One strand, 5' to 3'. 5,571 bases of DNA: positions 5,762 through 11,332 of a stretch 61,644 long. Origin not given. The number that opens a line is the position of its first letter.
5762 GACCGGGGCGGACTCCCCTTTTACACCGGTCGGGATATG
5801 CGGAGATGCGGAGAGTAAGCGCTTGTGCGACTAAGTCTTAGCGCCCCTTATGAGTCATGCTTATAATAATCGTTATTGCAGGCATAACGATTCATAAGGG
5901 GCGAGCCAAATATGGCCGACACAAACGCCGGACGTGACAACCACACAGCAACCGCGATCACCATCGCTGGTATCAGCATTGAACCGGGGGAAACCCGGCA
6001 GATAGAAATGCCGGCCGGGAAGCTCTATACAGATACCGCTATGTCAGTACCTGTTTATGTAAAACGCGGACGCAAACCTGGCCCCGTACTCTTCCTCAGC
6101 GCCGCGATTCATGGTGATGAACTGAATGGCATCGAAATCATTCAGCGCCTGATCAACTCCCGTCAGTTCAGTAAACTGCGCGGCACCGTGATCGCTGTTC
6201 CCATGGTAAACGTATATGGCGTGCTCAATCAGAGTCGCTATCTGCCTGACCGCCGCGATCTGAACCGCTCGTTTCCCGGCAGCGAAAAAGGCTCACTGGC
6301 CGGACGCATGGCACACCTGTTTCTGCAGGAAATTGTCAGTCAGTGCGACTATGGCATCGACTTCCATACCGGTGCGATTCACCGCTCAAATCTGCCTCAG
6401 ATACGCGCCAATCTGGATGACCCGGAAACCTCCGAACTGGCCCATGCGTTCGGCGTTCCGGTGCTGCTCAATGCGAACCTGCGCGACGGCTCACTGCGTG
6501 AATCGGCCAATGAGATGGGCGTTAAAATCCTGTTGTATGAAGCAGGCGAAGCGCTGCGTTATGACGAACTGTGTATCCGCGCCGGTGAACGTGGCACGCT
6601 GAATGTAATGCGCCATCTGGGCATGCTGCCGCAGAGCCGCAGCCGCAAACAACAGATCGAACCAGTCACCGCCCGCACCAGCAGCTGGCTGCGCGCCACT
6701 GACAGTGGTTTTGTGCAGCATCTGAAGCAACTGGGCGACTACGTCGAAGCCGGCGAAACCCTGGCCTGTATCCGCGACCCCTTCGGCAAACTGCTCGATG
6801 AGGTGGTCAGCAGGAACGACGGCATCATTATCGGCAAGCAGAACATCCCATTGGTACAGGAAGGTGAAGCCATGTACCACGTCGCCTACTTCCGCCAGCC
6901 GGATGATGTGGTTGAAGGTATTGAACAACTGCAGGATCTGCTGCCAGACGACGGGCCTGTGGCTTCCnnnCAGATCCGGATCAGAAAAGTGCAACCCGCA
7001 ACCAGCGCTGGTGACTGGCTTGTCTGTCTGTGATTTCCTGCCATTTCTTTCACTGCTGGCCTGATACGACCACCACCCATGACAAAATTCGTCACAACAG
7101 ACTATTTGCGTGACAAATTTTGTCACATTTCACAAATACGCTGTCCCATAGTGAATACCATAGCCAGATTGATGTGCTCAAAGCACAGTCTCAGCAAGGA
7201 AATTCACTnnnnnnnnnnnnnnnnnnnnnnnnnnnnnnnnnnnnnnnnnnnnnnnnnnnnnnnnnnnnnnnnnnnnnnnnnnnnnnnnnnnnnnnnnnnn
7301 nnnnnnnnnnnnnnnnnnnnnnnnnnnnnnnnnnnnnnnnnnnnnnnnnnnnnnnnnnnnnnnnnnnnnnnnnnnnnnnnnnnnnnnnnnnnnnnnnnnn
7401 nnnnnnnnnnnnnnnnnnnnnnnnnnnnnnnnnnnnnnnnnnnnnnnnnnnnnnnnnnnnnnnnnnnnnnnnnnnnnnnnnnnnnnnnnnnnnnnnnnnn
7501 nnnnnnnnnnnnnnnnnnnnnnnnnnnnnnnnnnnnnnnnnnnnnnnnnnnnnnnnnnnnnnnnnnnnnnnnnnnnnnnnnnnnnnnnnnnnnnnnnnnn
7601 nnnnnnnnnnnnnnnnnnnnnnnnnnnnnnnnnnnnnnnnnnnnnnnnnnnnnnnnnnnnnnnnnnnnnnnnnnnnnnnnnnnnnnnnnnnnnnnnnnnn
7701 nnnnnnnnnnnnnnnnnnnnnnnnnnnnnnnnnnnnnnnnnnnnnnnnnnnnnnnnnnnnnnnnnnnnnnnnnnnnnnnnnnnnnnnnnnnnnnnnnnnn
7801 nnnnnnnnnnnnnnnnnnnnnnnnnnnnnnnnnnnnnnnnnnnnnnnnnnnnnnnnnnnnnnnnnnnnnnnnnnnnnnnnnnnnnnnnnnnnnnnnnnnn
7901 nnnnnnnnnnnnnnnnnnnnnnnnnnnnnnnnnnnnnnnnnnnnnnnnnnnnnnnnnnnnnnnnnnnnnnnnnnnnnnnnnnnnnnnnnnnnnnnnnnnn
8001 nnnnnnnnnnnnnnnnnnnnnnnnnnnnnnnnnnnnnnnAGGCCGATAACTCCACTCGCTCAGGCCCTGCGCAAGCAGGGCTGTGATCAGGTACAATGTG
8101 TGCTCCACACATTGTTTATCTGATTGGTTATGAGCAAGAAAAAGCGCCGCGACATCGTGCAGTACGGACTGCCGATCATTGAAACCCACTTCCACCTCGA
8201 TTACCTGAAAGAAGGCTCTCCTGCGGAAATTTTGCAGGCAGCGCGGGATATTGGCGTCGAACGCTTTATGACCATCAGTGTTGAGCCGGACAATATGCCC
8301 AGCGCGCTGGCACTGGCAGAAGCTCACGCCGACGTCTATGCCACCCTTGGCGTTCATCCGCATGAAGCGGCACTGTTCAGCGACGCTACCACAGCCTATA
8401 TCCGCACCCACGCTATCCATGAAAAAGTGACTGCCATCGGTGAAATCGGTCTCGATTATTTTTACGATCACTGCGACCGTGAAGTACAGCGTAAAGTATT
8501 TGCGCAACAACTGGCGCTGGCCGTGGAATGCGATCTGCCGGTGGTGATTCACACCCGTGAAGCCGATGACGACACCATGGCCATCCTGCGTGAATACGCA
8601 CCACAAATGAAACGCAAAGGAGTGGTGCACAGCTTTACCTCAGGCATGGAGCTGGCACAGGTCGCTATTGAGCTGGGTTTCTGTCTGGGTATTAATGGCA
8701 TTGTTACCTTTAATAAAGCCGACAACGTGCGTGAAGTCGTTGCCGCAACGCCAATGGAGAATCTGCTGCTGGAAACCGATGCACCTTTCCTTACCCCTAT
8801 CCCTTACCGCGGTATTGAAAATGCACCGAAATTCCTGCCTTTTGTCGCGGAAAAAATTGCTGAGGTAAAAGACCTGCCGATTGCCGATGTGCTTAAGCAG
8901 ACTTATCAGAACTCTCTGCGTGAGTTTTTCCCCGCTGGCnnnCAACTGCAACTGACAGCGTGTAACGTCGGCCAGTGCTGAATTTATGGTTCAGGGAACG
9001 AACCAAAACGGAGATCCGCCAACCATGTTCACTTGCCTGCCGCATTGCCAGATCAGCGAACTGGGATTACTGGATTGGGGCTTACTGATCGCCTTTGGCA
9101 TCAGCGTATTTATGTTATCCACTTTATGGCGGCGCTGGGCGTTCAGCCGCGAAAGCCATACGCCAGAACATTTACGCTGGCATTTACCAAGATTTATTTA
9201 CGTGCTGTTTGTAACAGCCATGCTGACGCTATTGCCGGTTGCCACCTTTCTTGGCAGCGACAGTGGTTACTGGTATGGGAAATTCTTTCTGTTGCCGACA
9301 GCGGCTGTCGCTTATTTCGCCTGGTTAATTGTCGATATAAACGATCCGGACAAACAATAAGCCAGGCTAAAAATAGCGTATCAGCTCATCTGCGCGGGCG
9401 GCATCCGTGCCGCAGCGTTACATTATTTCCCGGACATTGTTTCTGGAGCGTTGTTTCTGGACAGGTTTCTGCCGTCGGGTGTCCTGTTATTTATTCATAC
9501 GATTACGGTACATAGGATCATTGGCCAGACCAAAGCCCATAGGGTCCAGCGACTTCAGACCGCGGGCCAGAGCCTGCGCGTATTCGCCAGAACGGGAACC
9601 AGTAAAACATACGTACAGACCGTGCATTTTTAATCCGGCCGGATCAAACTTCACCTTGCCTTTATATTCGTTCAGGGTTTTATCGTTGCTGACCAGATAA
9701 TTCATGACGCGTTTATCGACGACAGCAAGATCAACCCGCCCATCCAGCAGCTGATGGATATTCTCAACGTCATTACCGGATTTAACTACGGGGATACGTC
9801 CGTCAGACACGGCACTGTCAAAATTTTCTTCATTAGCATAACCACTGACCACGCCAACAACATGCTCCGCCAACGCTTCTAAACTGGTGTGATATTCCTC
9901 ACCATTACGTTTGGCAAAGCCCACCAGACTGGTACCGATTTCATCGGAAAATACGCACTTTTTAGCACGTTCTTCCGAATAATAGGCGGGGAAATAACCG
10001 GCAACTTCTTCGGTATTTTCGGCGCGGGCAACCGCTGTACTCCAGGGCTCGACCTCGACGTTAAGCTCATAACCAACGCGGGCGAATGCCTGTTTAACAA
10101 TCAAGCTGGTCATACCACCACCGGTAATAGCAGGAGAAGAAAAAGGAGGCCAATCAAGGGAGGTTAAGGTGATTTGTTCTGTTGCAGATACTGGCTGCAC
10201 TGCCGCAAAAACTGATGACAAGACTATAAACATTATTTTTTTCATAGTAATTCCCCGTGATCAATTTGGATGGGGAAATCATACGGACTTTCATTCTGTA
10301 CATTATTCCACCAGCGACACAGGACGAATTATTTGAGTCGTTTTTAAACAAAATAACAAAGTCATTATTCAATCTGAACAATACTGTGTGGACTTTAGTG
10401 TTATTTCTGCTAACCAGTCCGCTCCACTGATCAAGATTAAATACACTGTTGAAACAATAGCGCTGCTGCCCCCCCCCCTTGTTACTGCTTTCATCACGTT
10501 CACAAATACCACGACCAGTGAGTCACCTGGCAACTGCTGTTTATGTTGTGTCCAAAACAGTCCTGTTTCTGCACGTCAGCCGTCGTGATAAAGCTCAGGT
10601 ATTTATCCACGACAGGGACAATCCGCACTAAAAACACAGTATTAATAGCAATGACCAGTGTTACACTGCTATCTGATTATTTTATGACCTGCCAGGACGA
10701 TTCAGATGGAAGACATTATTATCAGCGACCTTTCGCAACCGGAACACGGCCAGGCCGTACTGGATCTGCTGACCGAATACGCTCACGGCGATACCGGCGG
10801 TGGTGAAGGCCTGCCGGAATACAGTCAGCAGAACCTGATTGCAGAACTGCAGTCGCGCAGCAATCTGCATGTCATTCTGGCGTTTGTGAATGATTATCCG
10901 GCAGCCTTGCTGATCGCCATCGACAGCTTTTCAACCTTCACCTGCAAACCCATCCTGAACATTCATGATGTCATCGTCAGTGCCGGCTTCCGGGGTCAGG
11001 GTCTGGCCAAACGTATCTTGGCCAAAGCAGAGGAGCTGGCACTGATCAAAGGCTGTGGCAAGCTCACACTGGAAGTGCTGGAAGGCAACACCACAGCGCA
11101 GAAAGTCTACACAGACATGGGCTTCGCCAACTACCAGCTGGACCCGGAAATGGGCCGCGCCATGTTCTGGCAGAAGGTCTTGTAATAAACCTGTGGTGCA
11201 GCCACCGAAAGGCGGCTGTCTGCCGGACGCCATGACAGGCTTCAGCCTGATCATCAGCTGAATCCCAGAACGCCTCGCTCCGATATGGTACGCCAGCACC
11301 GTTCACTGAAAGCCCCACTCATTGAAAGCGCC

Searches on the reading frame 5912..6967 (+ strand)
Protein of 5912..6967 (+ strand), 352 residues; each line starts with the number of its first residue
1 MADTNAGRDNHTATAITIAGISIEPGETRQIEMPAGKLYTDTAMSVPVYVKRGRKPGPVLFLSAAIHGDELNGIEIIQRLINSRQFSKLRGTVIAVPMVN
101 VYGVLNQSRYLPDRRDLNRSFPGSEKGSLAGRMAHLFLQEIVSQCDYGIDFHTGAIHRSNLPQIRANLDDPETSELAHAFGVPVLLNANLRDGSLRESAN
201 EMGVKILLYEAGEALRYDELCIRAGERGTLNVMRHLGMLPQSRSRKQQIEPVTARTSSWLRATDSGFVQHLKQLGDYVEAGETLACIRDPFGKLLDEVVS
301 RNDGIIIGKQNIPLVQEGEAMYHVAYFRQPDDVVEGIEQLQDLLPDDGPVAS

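Call 59: search_protein_families(library=pfam, proteins=[window:5912-6967:+], max_evalue=0.00001)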
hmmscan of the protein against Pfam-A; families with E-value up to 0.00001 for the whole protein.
window:5912-6967:+ (352 aa): 1 family
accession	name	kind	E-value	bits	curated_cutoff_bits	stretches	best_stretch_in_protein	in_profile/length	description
PF24827.1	AstE_AspA_cat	-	1.8e-41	142.3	25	1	56-236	1-192/192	Succinylglutamate desuccinylase/Aspartoacylase catalytic domain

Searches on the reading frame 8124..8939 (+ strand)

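Call 59: search_protein_families(library=pfam, proteins=[window:8124-8939:+], max_evalue=0.00001)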
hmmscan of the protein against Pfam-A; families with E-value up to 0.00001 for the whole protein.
window:8124-8939:+ (272 aa): 1 family
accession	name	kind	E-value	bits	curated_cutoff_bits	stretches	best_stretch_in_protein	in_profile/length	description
PF01026.27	TatD_DNase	-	2.4e-74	250.4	27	1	20-267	2-251/253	TatD related DNase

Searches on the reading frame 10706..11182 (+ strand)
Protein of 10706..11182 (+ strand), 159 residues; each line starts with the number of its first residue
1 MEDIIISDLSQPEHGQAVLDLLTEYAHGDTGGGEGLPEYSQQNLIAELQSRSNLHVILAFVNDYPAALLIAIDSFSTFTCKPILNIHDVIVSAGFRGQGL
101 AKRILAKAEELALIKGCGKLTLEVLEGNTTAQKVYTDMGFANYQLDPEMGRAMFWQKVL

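Call 59: search_protein_families(library=pfam, proteins=[window:10706-11182:+], max_evalue=0.00001)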
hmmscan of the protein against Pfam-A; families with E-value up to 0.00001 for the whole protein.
window:10706-11182:+ (159 aa): 3 families
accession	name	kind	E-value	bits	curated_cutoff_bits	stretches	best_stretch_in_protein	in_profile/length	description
PF00583.31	Acetyltransf_1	-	6.9e-14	52.6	20.7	1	38-140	18-116/116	Acetyltransferase (GNAT) family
PF13508.13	Acetyltransf_7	-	1.9e-08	35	27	1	77-141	26-83/84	Acetyltransferase (GNAT) domain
PF13673.13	Acetyltransf_10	-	1.2e-07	32.1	23.6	1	42-143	20-110/128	Acetyltransferase (GNAT) domain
